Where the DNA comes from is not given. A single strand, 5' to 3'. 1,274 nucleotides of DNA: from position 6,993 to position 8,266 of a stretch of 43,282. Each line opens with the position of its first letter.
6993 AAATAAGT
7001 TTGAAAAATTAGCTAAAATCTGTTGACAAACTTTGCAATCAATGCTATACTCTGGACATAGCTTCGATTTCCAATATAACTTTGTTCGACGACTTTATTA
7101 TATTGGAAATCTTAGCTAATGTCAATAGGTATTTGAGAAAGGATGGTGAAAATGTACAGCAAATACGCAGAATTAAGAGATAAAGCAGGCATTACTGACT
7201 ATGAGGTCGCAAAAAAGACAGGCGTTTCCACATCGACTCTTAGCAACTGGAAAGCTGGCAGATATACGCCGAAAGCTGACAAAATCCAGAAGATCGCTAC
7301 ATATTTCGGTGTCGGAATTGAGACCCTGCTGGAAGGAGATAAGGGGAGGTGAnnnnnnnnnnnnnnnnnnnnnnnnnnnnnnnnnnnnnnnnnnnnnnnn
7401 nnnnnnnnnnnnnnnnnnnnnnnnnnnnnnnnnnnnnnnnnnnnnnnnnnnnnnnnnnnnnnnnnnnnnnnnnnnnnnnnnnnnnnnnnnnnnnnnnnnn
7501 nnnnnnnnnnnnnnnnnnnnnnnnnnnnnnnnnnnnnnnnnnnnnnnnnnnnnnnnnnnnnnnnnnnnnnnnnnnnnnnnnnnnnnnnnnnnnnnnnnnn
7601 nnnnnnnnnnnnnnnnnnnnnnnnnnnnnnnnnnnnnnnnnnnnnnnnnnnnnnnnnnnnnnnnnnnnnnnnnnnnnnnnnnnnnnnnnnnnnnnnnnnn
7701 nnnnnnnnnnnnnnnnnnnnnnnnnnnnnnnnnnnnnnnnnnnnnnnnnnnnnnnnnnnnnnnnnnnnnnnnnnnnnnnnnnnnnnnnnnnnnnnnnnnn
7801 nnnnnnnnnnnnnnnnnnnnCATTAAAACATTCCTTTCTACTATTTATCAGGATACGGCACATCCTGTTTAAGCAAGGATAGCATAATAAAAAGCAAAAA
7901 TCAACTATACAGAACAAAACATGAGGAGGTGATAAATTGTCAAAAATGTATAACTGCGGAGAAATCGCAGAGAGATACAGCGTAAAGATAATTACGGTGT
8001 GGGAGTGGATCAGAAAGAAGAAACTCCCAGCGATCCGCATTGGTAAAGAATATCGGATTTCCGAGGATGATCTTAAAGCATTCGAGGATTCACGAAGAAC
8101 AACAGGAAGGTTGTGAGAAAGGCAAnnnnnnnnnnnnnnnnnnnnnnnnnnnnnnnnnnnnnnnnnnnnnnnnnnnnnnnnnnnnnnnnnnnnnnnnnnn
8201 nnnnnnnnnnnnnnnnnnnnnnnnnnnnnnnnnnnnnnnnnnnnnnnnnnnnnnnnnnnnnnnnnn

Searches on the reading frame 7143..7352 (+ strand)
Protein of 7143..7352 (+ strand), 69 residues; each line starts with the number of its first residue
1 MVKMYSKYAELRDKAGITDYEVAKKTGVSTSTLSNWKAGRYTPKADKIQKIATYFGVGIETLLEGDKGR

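Call 6: search_protein_families(library=pfam, proteins=[window:7143-7352:+], max_evalue=0.01)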
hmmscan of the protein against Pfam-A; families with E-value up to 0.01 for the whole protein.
window:7143-7352:+ (69 aa): 10 families
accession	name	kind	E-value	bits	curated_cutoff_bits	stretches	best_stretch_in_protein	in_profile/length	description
PF01381.28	HTH_3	-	1.4e-14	54.3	23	1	10-61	3-54/55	Helix-turn-helix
PF12844.13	HTH_19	-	5.3e-11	42.7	30.2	1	10-65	6-61/64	Helix-turn-helix domain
PF13443.12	HTH_26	-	1.1e-09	38.9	22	1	10-64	4-59/63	Cro/C1-type HTH DNA-binding domain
PF13560.12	HTH_31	-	2.8e-08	34.4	27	1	10-60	8-59/64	Helix-turn-helix domain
PF07022.19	Phage_CI_repr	-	2.1e-06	28.4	22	1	18-67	13-62/65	Bacteriophage CI repressor helix-turn-helix domain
PF13384.12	HTH_23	-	2.7e-05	24.3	24.6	1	11-37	13-38/50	Homeodomain-like domain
PF00376.29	MerR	-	0.0039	17.4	28.2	0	21-35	4-18/38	MerR family regulatory protein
PF00356.27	LacI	-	0.0041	17.3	27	0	20-34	3-17/46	Bacterial regulatory proteins, lacI family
PF04967.18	HTH_10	-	0.005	17.1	23.1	0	20-34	27-41/53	HTH DNA binding domain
PF01527.26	HTH_Tnp_1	-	0.0061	17.2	24.1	1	15-38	22-45/75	Transposase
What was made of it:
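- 7152..7352 (+): Cro-like protein, 66 aa, a paralogue of the repressor's DNA-binding domain. An alternative upstream ATG at 7143 lacks proper Shine-Dalgarno spacing. HTH_3 at 1.4e-14 (call 6).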

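Call 9: find_related_loci(query=window:7152-7352:+, collection=viral_contigs, flank=3000)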
Query window:7152-7352:+ (66 aa) in viral_contigs; peptide patterns used: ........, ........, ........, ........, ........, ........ (x = any residue, [..] = any of these).
37 stretches matched a pattern; 16 encode a relative of the query (tblastn E <= 1e-3); 16 distinct loci.
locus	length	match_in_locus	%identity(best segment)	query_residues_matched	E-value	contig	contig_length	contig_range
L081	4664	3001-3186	100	1-62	4e-38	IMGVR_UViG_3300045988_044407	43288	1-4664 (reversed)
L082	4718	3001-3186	100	1-62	4e-38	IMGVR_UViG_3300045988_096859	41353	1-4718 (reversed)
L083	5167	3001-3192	86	1-64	6e-35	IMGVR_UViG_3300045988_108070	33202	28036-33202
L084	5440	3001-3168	91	1-56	4e-32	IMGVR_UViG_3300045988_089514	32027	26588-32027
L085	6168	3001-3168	91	1-56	4e-32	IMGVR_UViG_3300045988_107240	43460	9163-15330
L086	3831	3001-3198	70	1-66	2e-29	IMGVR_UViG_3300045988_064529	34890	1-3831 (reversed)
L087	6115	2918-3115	61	1-66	3e-24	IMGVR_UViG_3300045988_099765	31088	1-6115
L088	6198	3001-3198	61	1-66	3e-24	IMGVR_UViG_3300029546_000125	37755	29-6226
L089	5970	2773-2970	61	1-66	1e-23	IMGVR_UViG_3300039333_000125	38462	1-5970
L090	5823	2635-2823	52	1-63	6e-20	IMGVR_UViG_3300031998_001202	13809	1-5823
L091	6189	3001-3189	52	1-63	6e-20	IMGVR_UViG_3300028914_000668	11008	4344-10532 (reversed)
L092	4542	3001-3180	55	2-61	4e-19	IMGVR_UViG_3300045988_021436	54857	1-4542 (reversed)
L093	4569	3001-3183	52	2-62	2e-17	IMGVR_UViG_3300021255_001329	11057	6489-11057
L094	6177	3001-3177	47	2-60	3e-17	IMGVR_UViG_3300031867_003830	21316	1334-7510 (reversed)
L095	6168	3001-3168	50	1-56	2e-15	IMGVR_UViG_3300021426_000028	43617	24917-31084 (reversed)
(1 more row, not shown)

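Call 46: search_protein_families(library=ncbifam, proteins=[window:7152-7352:+], max_evalue=0.01)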
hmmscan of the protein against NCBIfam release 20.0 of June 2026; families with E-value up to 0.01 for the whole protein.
window:7152-7352:+ (66 aa): 12 families
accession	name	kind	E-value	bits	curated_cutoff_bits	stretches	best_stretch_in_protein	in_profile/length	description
NF041951.1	phage_RstR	subfamily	9e-10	38.8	80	1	4-63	6-65/108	RstR family transcriptional repressor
NF010465.0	PRK13890.1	equivalog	1.7e-05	24.9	96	1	7-61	12-66/121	conjugal transfer protein TrbA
NF047542.1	telomere_Tap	equivalog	3e-05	22.9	600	1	7-46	24-63/695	telomere-associated protein Tap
NF040522.1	VC1465_fam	subfamily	0.0004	20.4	70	1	8-38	4-34/111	VC1465 family Xer recombination activation factor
NF007408.0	PRK09943.1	equivalog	0.00094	18.8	211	1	4-58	11-65/185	HTH-type transcriptional regulator PuuR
NF007257.0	PRK09706.1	subfamily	0.0012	18.7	101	1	7-64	12-69/135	transcriptional repressor DicA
NF007481.0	PRK10072.1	equivalog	0.0014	19.1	110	1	4-44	37-77/96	HTH-type transcriptional regulator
NF007271.0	PRK09726.1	equivalog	0.0015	18.5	79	1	8-36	20-48/88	type II toxin-antitoxin system antitoxin HipB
NF047948.1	male_kill_WMK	equivalog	0.0015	18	300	1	12-62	174-224/300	WO male-killing family protein Wmk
TIGR03070.1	couple_hipB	subfamily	0.0024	17.8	71.65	1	7-54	9-56/58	type II toxin-antitoxin system Y4mF family antitoxin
TIGR00270.2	TIGR00270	equivalog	0.0032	17.3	110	1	8-55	83-130/159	multiprotein bridging factor aMBF1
NF038310.1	lysogeny_AimR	equivalog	0.0093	15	70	1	10-51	6-47/365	AimR family lysis-lysogeny pheromone receptor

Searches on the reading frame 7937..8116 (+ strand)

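Call 6: search_protein_families(library=pfam, proteins=[window:7937-8116:+], max_evalue=0.01)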
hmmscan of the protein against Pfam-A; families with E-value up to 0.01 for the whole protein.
window:7937-8116:+ (59 aa): 1 family
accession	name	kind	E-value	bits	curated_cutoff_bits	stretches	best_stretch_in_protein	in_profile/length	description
PF12728.13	HTH_17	-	1.1e-10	42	27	1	8-53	5-50/51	Helix-turn-helix domain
